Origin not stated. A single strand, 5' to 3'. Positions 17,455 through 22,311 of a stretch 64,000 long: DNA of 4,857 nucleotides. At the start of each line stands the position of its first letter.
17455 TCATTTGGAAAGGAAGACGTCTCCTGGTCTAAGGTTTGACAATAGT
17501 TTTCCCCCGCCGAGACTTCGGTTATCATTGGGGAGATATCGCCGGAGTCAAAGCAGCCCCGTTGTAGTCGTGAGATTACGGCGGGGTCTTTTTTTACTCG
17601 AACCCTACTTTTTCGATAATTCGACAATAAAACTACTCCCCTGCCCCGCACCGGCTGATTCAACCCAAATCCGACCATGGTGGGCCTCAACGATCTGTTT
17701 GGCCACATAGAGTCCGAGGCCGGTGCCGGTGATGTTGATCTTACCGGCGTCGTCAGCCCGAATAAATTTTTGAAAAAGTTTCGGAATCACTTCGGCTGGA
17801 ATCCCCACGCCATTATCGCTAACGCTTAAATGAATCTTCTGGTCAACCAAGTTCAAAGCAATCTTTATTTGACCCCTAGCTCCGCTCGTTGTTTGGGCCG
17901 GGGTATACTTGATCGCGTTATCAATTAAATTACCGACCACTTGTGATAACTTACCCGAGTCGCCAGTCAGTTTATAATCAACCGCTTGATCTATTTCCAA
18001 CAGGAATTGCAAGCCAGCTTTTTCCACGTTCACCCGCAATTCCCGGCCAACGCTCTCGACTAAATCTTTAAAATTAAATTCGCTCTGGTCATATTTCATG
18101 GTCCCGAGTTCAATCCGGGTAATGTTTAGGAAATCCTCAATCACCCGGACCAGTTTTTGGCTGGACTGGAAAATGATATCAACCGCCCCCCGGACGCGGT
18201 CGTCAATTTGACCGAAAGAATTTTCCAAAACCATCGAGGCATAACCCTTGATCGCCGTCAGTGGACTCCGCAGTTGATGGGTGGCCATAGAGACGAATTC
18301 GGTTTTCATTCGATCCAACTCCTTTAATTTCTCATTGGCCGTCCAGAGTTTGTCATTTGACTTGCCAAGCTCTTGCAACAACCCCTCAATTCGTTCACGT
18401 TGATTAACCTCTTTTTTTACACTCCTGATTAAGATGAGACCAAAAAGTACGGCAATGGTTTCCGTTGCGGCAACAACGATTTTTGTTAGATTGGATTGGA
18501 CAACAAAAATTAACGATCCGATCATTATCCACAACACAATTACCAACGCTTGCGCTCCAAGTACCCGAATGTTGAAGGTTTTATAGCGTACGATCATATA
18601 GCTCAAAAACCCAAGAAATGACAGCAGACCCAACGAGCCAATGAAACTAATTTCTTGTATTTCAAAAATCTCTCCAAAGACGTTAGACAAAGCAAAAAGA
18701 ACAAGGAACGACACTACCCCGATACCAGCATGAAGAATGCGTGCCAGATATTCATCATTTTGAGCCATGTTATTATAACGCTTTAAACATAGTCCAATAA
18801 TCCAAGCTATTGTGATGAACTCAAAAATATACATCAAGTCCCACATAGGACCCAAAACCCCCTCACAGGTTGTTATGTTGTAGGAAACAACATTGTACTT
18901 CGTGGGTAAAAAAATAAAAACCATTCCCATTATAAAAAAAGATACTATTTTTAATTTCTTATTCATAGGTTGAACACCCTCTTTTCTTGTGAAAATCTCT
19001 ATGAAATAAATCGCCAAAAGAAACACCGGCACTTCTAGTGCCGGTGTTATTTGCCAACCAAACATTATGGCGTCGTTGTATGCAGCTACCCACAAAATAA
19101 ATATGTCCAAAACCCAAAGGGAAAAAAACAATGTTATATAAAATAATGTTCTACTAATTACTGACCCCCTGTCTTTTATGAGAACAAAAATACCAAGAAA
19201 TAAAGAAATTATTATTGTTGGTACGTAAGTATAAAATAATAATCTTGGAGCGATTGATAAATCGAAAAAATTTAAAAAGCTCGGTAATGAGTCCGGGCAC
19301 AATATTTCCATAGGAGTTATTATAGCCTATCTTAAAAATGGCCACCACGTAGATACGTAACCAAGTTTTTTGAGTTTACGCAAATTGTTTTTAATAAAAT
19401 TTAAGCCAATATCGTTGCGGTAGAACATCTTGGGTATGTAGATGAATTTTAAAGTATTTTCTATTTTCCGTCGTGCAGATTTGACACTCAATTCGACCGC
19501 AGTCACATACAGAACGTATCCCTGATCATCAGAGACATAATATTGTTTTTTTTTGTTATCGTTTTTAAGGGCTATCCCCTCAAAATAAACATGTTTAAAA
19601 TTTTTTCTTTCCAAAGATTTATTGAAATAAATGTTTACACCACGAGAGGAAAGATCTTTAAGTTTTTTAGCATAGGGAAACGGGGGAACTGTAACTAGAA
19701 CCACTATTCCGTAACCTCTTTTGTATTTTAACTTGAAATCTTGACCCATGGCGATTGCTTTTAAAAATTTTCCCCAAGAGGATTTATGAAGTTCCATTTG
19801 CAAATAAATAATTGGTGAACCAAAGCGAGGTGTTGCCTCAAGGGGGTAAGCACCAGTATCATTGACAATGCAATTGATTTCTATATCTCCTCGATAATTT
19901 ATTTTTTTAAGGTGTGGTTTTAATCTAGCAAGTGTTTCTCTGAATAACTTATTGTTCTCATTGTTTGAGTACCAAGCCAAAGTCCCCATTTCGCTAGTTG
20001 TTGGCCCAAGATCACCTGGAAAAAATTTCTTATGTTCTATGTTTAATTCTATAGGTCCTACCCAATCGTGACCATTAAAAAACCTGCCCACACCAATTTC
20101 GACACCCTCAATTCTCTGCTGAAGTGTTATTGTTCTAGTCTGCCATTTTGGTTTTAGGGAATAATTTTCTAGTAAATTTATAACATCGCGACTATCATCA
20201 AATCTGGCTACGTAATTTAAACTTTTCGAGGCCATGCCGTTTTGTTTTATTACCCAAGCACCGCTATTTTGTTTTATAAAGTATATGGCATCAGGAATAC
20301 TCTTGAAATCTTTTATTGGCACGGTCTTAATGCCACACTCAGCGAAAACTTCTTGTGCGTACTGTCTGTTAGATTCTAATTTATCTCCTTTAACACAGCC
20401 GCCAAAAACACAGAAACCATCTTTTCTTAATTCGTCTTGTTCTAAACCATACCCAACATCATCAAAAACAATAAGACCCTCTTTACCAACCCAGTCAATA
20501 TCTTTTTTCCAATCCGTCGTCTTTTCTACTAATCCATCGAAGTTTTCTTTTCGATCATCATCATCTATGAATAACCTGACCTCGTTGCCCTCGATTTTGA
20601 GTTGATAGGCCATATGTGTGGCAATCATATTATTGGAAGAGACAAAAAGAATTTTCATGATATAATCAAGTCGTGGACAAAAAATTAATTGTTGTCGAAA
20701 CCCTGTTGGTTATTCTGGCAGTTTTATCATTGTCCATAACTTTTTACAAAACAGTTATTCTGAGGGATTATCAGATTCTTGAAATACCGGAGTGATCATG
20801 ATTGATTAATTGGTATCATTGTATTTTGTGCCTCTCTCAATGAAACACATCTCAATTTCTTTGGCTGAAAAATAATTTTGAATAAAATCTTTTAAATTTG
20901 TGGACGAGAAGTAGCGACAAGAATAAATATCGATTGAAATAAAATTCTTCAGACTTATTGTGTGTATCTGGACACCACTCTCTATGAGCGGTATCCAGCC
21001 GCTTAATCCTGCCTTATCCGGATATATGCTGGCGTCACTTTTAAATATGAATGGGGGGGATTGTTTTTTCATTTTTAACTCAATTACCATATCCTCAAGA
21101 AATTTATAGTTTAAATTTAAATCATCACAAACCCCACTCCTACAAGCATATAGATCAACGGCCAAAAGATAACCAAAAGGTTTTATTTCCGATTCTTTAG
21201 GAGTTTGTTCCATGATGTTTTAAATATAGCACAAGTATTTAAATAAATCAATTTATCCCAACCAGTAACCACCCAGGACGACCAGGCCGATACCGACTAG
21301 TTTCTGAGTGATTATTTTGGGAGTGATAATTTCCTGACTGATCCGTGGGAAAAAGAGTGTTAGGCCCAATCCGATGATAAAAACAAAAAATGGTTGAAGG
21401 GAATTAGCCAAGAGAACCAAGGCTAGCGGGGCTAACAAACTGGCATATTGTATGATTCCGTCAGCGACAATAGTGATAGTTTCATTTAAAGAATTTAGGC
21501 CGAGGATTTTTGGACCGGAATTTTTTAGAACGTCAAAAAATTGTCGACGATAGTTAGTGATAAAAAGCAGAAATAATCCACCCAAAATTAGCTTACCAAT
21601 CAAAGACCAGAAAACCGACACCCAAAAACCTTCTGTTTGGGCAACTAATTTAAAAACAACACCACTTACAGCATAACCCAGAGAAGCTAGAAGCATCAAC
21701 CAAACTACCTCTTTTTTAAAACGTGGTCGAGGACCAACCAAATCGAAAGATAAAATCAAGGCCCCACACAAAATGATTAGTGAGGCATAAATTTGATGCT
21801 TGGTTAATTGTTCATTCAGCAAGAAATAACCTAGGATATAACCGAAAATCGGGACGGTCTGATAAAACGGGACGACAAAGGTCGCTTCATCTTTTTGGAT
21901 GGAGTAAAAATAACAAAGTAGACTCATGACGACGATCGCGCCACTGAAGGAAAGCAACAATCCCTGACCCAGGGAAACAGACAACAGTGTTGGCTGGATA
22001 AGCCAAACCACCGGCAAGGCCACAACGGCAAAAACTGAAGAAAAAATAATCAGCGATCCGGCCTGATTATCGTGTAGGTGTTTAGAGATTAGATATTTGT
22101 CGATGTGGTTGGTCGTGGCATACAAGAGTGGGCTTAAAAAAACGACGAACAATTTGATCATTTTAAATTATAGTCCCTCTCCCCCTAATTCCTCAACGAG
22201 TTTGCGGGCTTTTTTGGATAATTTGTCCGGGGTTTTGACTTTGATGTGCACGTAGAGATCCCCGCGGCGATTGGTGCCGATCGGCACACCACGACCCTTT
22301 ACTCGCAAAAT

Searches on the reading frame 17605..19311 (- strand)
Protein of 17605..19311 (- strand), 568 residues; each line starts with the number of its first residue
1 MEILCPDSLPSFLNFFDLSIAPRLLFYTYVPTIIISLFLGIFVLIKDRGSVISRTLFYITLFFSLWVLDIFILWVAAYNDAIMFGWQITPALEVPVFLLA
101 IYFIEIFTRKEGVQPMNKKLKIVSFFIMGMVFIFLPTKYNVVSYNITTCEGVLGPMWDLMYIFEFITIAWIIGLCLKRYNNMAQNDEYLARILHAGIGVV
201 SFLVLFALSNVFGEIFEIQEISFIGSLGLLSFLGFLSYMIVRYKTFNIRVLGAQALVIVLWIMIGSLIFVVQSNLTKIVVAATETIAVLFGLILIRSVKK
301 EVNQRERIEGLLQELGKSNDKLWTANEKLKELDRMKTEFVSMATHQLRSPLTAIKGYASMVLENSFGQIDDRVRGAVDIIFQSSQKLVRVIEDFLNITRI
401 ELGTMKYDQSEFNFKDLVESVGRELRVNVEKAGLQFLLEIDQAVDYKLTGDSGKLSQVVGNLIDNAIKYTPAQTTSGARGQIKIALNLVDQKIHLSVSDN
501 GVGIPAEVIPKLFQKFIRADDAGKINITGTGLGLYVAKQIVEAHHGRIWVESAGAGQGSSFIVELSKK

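Call 103: search_protein_families(library=pfam, proteins=[window:17605-19311:-], max_evalue=0.001)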
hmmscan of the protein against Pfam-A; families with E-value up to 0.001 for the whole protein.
window:17605-19311:- (568 aa): 2 families
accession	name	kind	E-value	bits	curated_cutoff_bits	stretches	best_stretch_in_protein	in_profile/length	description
PF02518.31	HATPase_c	-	1.5e-28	99.9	26.4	1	450-566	1-108/111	Histidine kinase-, DNA gyrase B-, and HSP90-like ATPase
PF00512.31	HisKA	-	1.8e-14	54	26.9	1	335-402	1-65/66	His Kinase A (phospho-acceptor) domain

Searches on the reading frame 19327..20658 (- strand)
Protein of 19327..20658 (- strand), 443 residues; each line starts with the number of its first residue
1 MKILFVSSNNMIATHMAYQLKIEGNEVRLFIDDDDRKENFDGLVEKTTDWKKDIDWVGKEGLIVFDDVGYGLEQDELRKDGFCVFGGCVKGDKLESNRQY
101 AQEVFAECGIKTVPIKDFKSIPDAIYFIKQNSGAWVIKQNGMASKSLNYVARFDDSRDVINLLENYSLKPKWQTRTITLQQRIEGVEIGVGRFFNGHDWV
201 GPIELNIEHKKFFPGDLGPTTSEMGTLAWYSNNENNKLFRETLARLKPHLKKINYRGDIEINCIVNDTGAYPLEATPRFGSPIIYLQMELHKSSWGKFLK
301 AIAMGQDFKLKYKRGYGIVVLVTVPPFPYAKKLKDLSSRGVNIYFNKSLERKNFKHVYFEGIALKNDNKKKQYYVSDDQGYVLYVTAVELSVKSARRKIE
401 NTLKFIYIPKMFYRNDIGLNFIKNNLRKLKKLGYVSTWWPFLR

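Call 103: search_protein_families(library=pfam, proteins=[window:19327-20658:-], max_evalue=0.001)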
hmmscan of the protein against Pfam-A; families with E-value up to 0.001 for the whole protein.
window:19327-20658:- (443 aa): 2 families
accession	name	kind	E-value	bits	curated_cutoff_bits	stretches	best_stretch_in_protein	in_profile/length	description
PF01071.24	GARS_A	-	8.2e-13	49.1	27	1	97-282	2-192/194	Phosphoribosylglycinamide synthetase, ATP-grasp (A) domain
PF02843.22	GARS_C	-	1.6e-07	32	34.8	1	351-419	29-91/92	Phosphoribosylglycinamide synthetase, C domain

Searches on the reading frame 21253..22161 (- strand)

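Call 103: search_protein_families(library=pfam, proteins=[window:21253-22161:-], max_evalue=0.001)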
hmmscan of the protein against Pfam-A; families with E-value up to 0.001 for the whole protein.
window:21253-22161:- (302 aa): 1 family
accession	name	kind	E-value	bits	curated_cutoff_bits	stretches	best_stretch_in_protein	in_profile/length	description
PF00892.27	EamA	-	5.9e-12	46.5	28.2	1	4-138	4-134/135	EamA-like transporter family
